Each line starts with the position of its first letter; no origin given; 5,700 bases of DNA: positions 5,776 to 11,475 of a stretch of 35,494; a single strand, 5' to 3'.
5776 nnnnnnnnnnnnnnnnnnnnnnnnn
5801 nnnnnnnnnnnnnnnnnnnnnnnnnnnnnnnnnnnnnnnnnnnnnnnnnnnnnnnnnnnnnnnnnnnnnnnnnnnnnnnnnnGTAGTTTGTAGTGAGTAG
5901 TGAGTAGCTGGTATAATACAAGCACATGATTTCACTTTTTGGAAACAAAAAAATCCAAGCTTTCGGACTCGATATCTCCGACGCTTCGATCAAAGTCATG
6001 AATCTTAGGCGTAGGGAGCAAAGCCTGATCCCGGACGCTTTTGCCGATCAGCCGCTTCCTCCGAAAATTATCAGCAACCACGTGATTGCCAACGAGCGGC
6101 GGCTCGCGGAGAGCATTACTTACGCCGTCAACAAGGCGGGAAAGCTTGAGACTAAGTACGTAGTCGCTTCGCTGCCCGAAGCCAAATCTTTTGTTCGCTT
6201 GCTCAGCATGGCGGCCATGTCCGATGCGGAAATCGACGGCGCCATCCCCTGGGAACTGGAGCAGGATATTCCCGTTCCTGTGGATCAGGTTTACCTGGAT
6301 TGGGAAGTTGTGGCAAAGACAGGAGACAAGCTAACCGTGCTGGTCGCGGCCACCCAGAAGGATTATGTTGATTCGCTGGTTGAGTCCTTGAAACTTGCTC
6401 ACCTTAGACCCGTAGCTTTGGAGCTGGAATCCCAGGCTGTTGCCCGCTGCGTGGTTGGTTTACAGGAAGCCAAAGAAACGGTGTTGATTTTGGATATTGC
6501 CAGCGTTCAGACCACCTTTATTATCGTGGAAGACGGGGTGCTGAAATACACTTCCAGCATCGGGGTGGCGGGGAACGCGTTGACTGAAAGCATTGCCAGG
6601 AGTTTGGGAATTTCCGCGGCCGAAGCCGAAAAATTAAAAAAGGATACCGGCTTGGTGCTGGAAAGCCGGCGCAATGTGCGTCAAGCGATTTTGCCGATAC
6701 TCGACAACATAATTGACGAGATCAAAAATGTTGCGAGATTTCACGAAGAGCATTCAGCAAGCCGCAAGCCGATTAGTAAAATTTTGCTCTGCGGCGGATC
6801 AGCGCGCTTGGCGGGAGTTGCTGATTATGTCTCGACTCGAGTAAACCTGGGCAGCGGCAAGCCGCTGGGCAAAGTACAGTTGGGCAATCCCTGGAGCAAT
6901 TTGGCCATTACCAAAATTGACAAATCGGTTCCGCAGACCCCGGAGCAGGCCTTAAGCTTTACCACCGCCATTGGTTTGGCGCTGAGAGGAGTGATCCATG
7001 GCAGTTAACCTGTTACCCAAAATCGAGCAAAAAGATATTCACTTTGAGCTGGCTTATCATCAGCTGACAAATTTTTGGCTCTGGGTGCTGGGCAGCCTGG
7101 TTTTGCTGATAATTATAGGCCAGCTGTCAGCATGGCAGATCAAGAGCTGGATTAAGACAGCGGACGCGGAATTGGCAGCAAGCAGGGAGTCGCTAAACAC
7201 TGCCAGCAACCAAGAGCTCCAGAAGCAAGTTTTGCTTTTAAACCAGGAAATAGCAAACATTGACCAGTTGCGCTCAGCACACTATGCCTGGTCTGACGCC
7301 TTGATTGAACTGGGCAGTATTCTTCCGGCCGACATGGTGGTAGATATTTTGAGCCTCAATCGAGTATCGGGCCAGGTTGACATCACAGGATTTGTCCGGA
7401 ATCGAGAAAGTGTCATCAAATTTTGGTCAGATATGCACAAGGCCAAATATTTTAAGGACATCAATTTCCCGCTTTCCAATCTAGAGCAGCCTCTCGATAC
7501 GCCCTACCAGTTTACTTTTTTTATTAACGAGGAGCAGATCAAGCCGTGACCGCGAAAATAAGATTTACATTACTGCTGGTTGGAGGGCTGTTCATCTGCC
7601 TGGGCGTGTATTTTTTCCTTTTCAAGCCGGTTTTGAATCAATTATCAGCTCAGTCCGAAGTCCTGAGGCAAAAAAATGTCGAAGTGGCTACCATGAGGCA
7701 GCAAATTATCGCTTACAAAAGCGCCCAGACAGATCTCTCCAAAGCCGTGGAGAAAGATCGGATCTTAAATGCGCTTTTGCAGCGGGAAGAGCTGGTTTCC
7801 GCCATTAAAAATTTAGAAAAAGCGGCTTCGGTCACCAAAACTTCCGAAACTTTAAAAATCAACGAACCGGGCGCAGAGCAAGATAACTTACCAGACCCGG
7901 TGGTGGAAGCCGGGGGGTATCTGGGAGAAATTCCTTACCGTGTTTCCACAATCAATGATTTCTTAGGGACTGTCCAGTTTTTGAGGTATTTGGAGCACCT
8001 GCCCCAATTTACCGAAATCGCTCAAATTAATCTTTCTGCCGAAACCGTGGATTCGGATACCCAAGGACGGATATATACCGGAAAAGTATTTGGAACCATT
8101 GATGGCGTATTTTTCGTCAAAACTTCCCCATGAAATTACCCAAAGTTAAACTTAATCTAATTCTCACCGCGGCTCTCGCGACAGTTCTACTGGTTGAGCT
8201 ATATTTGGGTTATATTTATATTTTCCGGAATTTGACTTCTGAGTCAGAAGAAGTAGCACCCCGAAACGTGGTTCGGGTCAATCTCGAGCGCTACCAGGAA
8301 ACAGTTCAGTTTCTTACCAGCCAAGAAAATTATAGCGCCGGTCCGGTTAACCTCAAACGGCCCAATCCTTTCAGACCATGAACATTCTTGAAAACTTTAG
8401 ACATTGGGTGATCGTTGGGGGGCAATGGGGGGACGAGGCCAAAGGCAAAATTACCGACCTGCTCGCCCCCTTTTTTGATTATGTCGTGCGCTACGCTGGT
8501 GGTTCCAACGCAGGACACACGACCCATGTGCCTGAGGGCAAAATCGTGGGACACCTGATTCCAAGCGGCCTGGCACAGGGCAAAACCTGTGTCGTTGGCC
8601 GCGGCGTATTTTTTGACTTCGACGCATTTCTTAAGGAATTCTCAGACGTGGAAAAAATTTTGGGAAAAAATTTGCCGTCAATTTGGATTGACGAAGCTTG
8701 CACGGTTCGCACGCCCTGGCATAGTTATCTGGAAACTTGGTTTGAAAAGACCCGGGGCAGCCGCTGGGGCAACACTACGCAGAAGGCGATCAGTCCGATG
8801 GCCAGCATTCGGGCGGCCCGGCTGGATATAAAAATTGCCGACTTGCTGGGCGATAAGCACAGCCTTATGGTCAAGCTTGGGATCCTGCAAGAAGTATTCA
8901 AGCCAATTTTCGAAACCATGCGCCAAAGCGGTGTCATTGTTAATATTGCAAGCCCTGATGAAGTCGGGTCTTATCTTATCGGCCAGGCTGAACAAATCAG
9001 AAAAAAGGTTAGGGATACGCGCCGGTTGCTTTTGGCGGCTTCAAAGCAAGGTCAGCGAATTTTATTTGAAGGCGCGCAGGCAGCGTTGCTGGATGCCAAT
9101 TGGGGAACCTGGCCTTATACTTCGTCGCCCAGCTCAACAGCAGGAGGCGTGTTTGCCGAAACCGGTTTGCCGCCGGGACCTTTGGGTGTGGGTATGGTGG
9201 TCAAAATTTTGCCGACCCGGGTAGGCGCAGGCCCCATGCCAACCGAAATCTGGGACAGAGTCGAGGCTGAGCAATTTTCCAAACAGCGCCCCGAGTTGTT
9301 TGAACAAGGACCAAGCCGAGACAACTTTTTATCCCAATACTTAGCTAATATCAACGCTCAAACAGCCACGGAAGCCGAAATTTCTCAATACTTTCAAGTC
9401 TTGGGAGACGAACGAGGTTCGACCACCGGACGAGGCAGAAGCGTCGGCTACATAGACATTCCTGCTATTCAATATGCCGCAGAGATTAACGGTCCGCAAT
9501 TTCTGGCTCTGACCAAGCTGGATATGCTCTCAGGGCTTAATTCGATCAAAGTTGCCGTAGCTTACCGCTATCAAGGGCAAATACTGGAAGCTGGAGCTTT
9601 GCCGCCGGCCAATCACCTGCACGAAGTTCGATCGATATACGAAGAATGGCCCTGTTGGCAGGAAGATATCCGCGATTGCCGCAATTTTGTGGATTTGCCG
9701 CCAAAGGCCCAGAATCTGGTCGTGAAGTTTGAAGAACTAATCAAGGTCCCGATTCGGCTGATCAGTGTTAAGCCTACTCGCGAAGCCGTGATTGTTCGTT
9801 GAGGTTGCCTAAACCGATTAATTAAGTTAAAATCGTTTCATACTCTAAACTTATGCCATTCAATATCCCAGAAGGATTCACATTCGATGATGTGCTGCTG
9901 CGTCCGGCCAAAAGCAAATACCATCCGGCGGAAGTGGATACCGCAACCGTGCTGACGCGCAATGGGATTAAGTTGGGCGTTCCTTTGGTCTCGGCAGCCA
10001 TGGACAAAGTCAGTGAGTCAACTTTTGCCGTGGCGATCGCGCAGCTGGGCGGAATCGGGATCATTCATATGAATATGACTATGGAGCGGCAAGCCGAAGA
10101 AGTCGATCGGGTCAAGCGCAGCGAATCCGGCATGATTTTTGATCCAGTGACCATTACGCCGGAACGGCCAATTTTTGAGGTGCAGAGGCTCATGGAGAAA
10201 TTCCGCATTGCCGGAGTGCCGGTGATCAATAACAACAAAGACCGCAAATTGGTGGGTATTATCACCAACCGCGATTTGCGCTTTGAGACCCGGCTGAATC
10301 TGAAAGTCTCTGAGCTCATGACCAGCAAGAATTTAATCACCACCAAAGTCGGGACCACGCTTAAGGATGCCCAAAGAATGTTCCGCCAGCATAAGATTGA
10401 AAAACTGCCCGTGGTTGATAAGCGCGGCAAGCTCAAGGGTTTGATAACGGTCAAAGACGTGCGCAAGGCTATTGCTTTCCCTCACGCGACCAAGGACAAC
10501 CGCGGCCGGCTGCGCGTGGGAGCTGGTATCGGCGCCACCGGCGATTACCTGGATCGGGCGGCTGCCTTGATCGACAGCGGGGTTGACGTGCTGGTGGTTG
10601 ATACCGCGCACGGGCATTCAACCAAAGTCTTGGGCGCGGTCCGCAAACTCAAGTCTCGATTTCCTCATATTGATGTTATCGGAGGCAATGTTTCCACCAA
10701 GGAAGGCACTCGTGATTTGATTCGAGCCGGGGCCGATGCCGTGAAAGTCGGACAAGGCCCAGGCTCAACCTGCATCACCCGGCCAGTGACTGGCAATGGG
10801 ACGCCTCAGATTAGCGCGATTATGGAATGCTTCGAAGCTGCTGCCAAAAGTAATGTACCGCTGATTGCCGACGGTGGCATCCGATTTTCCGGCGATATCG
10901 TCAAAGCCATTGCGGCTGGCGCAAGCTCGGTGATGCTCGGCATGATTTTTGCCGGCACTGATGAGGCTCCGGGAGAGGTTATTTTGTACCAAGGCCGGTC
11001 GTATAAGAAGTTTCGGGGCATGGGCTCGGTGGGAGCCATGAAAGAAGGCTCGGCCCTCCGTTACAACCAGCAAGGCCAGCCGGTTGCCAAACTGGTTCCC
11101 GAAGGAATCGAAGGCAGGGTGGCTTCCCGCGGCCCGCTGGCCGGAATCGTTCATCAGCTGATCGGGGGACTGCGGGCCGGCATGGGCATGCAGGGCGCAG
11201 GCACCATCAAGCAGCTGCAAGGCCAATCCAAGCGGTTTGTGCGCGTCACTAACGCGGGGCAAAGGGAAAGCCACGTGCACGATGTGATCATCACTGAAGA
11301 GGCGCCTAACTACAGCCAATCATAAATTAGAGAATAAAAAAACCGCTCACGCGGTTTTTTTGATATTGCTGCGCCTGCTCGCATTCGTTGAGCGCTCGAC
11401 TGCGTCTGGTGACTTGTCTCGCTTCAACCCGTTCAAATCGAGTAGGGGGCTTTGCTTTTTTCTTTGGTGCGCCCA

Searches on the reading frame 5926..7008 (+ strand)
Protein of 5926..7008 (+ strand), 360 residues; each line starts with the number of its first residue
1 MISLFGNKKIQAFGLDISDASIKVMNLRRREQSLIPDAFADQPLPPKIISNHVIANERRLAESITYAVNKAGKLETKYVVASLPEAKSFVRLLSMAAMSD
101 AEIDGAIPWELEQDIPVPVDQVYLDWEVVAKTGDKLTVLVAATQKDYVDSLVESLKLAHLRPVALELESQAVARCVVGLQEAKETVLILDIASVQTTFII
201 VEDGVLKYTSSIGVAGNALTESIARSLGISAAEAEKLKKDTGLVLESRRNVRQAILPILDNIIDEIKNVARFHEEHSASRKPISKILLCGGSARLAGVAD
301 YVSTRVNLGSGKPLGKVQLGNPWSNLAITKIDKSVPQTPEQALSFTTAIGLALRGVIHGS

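Call 49: search_protein_families(library=pfam, proteins=[window:5926-7008:+], max_evalue=0.00001)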
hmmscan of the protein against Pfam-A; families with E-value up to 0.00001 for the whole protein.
window:5926-7008:+ (360 aa): 2 families
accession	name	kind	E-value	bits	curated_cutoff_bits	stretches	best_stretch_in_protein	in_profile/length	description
PF11104.14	PilM_2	-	2.5e-49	168.5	27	1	14-355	1-339/340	Type IV pilus assembly protein PilM;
PF14450.12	FtsA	-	6.6e-15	56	31.8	1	188-332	2-114/127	Cell division protein FtsA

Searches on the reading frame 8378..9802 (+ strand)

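Call 49: search_protein_families(library=pfam, proteins=[window:8378-9802:+], max_evalue=0.00001)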
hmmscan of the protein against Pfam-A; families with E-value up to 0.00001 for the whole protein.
window:8378-9802:+ (474 aa): 1 family
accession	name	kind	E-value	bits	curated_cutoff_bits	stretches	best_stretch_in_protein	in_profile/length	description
PF00709.27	Adenylsucc_synt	-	4.6e-108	362.1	27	1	11-472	1-416/416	Adenylosuccinate synthetase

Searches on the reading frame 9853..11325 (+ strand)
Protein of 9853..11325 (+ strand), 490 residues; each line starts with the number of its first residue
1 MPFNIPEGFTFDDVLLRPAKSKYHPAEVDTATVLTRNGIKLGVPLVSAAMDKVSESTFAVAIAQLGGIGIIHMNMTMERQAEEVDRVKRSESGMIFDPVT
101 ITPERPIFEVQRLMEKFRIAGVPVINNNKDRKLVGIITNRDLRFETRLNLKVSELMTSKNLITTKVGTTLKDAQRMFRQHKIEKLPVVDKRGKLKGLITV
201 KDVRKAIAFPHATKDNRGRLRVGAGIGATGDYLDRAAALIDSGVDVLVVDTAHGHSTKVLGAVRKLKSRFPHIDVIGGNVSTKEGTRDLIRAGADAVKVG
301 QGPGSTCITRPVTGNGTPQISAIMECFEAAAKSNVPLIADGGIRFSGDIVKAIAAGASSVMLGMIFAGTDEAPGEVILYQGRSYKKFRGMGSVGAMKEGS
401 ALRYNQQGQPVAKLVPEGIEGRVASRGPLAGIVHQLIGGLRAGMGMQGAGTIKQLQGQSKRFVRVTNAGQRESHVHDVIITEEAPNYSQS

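Call 49: search_protein_families(library=pfam, proteins=[window:9853-11325:+], max_evalue=0.00001)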
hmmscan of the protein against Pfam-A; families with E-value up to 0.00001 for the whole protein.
window:9853-11325:+ (490 aa): 5 families
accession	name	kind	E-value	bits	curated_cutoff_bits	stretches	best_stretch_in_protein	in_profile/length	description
PF00478.31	IMPDH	-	1.4e-146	488.4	25.6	1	8-476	1-345/345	IMP dehydrogenase / GMP reductase domain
PF00571.33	CBS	-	6.7e-26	90.8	24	2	152-208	1-56/57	CBS domain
PF03060.21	NMO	-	9.9e-10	38.7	28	1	277-379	140-238/331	Nitronate monooxygenase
PF01070.24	FMN_dh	-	1e-08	35.1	24.9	1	280-366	226-305/350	FMN-dependent dehydrogenase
PF00977.27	His_biosynth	-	2.6e-06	27.5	23.6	1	172-366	33-222/228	Histidine biosynthesis protein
